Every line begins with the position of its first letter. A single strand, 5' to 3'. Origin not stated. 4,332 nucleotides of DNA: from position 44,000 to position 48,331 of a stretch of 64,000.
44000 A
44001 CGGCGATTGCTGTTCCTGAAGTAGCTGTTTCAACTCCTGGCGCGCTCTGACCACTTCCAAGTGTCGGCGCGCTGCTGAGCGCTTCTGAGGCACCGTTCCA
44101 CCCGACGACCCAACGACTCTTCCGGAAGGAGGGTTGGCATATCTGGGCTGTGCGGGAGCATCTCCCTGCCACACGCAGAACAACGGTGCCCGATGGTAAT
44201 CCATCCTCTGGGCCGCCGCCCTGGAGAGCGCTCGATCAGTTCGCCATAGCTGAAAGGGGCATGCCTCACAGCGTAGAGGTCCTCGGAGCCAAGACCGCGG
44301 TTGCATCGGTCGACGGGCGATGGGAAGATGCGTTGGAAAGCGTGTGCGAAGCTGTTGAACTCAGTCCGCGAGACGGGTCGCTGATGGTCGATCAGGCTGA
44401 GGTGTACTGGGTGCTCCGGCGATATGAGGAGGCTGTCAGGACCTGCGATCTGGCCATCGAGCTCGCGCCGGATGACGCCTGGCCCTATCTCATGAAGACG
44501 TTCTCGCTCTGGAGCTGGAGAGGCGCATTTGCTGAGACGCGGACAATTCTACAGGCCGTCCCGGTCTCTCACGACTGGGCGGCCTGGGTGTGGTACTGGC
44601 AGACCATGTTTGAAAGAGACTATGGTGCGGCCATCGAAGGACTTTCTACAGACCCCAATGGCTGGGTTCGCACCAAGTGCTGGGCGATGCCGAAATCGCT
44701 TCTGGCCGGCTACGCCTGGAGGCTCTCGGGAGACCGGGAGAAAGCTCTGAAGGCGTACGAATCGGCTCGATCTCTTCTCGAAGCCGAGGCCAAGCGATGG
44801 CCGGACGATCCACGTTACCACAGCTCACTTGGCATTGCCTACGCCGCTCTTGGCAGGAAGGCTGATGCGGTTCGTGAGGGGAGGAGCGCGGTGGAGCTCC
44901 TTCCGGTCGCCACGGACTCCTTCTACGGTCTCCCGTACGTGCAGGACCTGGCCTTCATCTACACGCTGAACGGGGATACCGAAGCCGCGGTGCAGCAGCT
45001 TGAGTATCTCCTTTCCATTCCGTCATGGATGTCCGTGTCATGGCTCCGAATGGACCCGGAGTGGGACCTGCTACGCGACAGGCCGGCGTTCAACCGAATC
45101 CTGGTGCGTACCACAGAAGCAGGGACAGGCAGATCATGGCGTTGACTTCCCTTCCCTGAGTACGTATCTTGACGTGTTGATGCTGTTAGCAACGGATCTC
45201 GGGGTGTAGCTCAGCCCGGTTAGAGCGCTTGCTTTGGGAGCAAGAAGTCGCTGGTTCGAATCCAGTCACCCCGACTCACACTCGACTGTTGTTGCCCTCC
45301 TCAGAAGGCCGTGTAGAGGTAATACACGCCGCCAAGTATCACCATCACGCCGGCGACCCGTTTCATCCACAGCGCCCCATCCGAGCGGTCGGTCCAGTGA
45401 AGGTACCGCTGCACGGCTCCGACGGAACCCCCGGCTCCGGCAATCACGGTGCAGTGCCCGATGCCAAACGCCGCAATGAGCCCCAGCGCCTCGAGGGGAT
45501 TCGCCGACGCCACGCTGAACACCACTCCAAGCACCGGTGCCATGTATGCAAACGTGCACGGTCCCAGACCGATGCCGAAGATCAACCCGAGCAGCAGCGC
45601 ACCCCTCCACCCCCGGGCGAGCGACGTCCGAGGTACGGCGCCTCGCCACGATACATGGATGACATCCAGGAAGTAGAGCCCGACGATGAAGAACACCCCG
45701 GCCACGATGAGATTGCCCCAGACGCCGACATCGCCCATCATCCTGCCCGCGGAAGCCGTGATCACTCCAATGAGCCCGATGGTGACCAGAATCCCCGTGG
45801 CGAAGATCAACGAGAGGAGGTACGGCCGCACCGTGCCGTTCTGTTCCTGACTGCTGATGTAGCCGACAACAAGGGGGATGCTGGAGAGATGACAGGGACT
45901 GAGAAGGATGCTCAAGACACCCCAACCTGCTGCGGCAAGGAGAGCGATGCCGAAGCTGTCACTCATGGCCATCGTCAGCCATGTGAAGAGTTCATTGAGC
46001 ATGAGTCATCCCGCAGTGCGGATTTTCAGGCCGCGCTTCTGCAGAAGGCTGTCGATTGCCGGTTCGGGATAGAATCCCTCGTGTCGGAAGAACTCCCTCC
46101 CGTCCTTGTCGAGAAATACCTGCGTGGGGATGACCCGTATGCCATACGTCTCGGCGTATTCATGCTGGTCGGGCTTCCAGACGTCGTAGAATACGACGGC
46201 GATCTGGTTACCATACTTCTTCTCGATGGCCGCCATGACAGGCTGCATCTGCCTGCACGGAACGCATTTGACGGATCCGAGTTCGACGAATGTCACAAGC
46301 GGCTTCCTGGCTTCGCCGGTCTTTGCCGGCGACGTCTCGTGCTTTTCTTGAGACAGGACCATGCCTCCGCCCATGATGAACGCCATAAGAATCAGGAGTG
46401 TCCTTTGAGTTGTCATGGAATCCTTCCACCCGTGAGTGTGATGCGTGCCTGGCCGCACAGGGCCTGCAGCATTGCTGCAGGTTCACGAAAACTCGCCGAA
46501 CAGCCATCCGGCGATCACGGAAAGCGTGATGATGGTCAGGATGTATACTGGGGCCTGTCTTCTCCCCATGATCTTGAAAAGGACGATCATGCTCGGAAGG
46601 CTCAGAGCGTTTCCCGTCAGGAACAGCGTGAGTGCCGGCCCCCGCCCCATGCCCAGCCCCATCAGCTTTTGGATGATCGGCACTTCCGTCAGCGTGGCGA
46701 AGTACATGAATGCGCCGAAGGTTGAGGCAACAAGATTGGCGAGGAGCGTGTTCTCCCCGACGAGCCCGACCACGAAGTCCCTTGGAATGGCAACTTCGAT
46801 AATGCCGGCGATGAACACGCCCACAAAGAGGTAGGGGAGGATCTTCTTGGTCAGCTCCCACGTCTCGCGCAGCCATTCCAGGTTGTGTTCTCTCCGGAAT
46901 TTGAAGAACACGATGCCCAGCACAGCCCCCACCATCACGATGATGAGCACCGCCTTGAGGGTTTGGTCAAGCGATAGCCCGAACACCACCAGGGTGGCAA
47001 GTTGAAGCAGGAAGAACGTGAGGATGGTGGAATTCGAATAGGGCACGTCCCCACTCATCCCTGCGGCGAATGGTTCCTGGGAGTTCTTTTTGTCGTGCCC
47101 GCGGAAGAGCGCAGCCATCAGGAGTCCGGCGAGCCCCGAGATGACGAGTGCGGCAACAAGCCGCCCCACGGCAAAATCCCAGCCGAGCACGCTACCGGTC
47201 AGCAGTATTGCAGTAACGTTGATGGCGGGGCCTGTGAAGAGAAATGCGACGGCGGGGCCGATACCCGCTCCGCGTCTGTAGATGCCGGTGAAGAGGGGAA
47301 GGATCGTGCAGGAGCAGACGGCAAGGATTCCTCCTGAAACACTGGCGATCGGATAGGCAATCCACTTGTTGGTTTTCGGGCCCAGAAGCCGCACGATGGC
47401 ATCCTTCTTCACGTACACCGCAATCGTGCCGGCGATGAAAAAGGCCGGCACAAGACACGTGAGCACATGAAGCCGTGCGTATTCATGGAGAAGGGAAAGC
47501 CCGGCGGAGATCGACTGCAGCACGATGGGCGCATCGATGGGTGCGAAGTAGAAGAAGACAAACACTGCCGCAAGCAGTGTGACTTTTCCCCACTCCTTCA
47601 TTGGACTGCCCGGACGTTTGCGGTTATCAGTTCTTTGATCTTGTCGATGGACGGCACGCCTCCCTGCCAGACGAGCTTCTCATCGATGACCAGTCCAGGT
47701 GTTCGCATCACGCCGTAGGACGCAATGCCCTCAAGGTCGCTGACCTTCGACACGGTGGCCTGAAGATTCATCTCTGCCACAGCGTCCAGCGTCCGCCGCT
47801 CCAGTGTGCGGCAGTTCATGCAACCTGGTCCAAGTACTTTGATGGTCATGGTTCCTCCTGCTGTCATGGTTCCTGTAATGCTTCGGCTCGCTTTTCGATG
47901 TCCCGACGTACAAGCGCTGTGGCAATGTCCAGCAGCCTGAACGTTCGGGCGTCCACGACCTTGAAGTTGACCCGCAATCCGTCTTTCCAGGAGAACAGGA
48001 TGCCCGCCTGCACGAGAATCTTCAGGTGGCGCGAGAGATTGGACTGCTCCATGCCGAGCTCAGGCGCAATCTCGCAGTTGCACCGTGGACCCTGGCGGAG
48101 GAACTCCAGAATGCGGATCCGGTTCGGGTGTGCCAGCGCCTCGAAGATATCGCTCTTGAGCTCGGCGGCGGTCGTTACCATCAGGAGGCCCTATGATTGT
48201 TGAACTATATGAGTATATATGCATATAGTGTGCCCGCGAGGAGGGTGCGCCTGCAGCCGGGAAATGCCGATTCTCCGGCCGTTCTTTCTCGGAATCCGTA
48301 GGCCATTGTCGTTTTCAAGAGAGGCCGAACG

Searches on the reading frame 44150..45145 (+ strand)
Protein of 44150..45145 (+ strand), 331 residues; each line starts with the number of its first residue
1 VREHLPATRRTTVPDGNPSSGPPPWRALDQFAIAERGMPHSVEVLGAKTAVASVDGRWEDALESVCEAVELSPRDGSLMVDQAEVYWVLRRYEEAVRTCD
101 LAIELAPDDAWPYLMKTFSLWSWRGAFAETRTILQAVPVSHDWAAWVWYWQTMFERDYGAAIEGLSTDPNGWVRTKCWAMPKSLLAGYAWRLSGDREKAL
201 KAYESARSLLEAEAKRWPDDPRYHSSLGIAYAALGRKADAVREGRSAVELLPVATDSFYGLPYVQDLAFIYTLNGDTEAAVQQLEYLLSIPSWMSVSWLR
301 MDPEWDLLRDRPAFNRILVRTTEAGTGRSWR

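Call 59: search_protein_families(library=pfam, proteins=[window:44150-45145:+], max_evalue=0.0001)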
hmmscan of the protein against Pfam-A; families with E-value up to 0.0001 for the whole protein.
window:44150-45145:+ (331 aa): 10 families
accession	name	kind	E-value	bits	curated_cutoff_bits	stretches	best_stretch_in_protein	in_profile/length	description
PF07719.23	TPR_2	-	1.1e-14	53.6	27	0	82-109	7-34/34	Tetratricopeptide repeat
PF13432.12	TPR_16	-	1.4e-12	48.2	32.7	2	203-252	13-62/65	Tetratricopeptide repeat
PF13424.12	TPR_12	-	6.8e-11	42.6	30.1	1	185-251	9-75/77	Tetratricopeptide repeat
PF00515.34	TPR_1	-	1.1e-09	38.1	27.8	0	83-109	8-34/34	Tetratricopeptide repeat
PF13428.12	TPR_14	-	3.8e-09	36.8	23.5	0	82-115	7-40/44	Tetratricopeptide repeat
PF14559.12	TPR_19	-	1.3e-08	35.5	25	0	56-110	5-59/68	Tetratricopeptide repeat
PF13414.12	TPR_11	-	1.3e-07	31.6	26.8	0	218-235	25-42/42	TPR repeat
PF13181.12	TPR_8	-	1.6e-07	31.4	25.7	0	82-109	7-34/34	Tetratricopeptide repeat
PF13431.12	TPR_17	-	3.3e-06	27.4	24.4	0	218-241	10-33/34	Tetratricopeptide repeat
PF13371.12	TPR_9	-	2e-05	24.9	35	0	54-110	7-63/73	Tetratricopeptide repeat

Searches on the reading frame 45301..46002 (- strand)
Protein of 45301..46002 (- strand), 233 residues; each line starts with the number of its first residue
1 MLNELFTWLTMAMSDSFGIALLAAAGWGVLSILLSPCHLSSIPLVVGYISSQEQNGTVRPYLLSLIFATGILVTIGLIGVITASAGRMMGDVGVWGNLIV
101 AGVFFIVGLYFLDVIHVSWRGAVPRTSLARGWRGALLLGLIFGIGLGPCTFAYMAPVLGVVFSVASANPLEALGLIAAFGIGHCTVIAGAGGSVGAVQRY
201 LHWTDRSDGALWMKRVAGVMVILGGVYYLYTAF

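Call 59: search_protein_families(library=pfam, proteins=[window:45301-46002:-], max_evalue=0.0001)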
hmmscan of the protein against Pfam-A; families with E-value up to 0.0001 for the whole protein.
window:45301-46002:- (233 aa): 1 family
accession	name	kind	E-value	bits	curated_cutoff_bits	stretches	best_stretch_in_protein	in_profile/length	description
PF02683.22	DsbD_TM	-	5.1e-07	29.6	27.1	1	21-192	5-183/219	Cytochrome C biogenesis protein transmembrane domain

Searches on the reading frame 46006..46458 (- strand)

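Call 59: search_protein_families(library=pfam, proteins=[window:46006-46458:-], max_evalue=0.0001)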
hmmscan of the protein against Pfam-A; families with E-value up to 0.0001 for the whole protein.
window:46006-46458:- (150 aa): 2 families
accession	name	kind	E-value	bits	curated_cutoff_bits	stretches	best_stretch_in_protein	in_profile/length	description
PF13098.12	Thioredoxin_2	-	8.7e-11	42.5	27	1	51-139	5-104/104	Thioredoxin-like domain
PF00085.26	Thioredoxin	-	7.1e-08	32.8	23.5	1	58-137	23-99/103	Thioredoxin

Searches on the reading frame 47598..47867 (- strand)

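Call 59: search_protein_families(library=pfam, proteins=[window:47598-47867:-], max_evalue=0.0001)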
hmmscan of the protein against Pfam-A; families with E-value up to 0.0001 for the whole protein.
window:47598-47867:- (89 aa): 1 family
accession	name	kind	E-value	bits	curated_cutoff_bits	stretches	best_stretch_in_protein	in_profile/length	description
PF13192.12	Thioredoxin_3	-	1.1e-25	89.9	24.8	1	7-81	1-75/76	Thioredoxin domain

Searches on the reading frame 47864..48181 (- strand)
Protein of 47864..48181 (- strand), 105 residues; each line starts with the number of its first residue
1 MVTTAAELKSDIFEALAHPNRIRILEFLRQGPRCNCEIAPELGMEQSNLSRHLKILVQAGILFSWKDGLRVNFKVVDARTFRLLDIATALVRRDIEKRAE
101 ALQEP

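Call 59: search_protein_families(library=pfam, proteins=[window:47864-48181:-], max_evalue=0.0001)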
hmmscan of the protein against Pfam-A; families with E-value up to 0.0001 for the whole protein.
window:47864-48181:- (105 aa): 3 families
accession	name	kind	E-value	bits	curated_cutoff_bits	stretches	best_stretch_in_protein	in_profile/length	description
PF01022.26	HTH_5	-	3.5e-17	62.5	22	1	18-61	1-44/47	Bacterial regulatory protein, arsR family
PF12840.13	HTH_20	-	4e-10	39.9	27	1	16-62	1-48/51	Helix-turn-helix domain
PF25213.1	HVO_A0261_N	-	5e-05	23.6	35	1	16-62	8-54/86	HVO_A0261 N-terminal domain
